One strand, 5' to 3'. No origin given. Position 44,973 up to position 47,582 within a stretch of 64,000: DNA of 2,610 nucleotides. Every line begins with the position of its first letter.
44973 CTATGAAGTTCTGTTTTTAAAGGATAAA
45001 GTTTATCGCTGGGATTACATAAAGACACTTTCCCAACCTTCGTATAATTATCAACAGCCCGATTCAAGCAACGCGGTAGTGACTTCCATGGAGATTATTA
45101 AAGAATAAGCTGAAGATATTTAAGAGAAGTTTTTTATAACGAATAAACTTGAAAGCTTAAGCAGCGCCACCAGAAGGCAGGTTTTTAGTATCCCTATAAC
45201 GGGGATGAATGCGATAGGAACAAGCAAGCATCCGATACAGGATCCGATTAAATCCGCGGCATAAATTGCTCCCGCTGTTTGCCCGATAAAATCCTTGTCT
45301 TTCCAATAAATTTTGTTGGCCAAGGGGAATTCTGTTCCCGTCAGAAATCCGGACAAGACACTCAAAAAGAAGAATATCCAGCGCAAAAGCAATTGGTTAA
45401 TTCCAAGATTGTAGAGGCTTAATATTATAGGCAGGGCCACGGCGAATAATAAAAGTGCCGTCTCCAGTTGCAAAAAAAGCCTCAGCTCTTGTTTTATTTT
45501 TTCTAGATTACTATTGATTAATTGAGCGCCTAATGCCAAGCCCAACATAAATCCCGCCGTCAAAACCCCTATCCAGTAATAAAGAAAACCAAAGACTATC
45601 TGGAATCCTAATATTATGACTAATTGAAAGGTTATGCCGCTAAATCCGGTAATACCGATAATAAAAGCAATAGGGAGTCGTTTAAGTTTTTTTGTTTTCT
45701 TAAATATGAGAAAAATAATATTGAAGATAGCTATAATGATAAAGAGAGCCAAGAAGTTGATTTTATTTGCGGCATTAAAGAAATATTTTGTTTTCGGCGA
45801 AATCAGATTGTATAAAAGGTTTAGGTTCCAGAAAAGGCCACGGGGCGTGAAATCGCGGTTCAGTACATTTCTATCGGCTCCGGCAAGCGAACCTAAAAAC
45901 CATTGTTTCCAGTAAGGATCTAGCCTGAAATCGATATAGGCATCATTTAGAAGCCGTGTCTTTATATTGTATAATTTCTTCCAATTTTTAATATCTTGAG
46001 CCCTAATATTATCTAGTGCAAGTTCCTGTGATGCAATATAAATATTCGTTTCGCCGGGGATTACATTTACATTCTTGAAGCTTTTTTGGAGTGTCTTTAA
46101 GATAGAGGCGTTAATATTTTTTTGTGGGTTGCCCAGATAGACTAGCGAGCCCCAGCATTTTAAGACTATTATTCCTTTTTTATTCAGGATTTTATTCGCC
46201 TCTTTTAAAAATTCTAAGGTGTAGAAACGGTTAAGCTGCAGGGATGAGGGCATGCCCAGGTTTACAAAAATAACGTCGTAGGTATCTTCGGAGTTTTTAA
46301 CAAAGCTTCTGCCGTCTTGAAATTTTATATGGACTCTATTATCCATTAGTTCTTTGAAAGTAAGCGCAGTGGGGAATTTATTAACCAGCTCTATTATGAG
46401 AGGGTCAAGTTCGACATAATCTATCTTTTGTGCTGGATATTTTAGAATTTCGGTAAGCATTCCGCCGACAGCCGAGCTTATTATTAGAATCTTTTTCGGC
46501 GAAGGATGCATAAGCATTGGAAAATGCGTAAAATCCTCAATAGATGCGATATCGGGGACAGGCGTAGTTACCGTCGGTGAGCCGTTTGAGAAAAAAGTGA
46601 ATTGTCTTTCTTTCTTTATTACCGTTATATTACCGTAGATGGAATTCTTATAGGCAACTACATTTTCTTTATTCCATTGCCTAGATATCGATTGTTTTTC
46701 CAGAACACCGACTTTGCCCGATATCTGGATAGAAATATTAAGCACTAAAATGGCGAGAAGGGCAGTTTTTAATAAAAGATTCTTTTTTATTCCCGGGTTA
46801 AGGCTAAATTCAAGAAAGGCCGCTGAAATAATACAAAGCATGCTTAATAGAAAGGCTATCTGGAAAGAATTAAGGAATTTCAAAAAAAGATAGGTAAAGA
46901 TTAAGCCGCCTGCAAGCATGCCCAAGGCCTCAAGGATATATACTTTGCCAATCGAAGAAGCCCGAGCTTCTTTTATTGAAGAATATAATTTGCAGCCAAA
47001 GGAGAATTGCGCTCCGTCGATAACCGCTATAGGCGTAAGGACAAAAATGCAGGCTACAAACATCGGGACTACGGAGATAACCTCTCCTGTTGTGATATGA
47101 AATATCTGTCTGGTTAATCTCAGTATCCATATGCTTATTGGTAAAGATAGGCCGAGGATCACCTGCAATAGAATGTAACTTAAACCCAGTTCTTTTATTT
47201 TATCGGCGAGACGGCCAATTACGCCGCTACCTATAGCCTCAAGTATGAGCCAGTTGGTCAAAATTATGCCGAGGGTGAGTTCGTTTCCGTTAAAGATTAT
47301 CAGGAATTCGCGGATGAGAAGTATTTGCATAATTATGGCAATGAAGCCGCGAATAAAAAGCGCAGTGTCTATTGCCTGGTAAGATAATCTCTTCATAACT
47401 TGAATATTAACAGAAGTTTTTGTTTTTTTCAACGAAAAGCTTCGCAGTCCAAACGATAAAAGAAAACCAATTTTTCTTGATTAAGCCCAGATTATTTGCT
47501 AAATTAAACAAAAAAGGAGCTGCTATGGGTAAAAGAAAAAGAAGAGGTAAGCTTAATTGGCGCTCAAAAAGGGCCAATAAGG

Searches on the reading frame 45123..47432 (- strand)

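Call 45: search_protein_families(library=pfam, proteins=[window:45123-47432:-], max_evalue=0.00001)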
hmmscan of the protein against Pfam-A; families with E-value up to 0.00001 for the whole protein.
window:45123-47432:- (770 aa): 1 family
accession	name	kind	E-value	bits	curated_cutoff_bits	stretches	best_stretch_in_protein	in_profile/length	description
PF01564.23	Spermine_synth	-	4.3e-26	92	22.9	1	299-455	6-156/186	Spermine/spermidine synthase domain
